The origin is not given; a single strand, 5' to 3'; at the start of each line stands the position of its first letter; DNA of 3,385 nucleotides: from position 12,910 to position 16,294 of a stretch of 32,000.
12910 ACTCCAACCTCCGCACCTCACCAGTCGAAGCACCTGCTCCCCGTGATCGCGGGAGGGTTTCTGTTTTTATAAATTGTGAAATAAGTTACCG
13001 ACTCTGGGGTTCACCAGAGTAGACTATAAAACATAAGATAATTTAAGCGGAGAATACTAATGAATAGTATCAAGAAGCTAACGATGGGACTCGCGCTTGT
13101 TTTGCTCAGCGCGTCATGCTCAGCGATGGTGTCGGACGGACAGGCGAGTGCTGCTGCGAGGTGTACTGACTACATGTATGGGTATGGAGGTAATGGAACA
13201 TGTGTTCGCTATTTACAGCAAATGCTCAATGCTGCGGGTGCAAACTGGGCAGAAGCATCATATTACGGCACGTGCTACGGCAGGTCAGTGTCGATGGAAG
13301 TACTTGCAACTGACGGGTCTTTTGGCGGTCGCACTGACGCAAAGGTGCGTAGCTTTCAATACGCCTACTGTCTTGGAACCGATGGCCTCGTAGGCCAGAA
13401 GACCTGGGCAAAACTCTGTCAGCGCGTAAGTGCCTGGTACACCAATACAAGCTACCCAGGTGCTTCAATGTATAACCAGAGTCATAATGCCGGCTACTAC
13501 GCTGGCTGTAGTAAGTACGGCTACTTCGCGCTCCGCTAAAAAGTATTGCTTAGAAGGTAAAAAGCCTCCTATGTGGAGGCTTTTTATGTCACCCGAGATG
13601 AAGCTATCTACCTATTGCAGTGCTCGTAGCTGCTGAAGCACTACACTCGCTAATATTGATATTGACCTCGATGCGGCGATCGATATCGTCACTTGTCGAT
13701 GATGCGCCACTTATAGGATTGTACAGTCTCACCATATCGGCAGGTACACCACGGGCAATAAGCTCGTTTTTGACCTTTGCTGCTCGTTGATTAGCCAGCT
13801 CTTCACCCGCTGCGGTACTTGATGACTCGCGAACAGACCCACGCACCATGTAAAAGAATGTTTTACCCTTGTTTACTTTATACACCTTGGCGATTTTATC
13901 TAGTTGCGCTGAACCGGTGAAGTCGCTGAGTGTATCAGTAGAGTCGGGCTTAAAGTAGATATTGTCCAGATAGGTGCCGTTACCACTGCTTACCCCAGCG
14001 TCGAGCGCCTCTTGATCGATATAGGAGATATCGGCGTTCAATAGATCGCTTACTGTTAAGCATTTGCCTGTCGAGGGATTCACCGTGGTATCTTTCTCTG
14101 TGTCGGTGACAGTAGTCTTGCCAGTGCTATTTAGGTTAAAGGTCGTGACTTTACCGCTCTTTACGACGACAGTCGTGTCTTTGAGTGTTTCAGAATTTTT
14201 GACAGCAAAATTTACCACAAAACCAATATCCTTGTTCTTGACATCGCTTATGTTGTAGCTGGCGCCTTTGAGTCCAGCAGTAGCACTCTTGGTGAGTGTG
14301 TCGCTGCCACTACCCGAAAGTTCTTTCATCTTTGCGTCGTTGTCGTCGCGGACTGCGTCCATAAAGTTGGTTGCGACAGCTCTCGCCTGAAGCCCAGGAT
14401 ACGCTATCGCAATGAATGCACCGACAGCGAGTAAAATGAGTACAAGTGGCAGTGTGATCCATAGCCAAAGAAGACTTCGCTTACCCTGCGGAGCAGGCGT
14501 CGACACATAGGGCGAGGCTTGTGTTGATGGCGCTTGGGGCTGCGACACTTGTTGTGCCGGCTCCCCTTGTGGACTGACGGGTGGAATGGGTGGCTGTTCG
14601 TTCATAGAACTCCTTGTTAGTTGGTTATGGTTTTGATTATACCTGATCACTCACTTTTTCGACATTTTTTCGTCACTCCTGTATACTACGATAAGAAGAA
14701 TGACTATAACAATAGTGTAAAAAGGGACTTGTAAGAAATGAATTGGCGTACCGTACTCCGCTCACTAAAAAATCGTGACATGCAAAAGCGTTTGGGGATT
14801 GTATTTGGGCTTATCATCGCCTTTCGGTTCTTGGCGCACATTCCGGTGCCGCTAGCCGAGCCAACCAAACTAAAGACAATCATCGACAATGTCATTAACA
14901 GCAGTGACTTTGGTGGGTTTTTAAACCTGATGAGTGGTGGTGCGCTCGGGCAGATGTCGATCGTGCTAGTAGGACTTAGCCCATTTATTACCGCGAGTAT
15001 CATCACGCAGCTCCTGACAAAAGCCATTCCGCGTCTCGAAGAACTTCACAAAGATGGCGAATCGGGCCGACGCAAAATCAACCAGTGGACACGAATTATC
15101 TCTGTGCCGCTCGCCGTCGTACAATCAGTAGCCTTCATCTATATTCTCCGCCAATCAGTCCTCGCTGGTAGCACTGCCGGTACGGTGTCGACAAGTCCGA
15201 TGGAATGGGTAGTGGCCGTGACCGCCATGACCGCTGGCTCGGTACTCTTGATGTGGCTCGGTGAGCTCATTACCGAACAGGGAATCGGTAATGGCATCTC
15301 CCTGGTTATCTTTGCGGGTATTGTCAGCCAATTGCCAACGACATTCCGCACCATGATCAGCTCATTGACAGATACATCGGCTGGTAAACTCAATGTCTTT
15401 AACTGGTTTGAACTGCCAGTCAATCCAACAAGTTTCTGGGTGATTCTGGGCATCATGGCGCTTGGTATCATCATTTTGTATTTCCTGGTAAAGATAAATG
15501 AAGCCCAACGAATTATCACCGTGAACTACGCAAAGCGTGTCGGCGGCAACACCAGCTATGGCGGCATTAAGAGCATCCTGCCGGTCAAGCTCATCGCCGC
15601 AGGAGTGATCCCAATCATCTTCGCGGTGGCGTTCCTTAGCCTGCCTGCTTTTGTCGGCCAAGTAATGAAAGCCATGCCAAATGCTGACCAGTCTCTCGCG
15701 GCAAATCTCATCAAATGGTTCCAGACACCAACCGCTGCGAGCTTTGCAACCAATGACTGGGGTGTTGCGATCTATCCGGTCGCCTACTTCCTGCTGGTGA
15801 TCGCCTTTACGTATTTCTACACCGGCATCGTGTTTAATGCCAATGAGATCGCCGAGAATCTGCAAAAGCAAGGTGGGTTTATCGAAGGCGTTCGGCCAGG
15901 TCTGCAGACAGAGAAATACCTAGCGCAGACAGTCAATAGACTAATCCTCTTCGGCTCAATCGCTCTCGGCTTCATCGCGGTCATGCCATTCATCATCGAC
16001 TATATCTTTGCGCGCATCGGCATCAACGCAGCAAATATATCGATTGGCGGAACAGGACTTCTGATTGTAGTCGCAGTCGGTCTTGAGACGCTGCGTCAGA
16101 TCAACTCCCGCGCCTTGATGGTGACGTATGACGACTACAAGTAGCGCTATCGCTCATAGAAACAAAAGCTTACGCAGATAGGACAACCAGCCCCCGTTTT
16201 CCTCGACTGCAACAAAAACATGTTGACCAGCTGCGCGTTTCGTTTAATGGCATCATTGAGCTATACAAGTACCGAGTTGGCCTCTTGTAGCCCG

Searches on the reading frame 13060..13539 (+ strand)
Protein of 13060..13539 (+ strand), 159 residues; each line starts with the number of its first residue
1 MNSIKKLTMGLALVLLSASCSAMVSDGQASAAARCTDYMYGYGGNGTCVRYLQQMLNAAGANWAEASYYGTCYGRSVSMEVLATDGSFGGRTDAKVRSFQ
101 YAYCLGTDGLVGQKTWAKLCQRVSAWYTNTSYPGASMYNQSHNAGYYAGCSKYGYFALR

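Call 54: search_protein_families(library=pfam, max_evalue=0.00001, proteins=[window:13060-13539:+])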
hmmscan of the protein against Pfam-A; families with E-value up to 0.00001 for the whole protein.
window:13060-13539:+ (159 aa): 1 family
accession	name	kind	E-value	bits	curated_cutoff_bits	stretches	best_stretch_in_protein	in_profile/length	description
PF01471.23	PG_binding_1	-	1.1e-10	41.9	23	1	49-119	5-57/57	Putative peptidoglycan binding domain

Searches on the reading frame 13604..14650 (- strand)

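Call 54: search_protein_families(library=pfam, max_evalue=0.00001, proteins=[window:13604-14650:-])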
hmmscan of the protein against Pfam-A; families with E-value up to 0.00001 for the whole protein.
window:13604-14650:- (348 aa): 1 family
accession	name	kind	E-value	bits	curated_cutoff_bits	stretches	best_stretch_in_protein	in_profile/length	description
PF00691.25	OmpA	-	2.4e-07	31.5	27.2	1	232-308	1-75/98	OmpA family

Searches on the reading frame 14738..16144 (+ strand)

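Call 54: search_protein_families(library=pfam, max_evalue=0.00001, proteins=[window:14738-16144:+])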
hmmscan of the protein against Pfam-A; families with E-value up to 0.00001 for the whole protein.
window:14738-16144:+ (468 aa): 1 family
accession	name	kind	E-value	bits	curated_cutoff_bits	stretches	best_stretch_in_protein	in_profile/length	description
PF00344.25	SecY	-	4.2e-93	312.5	32.2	1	74-451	1-305/306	SecY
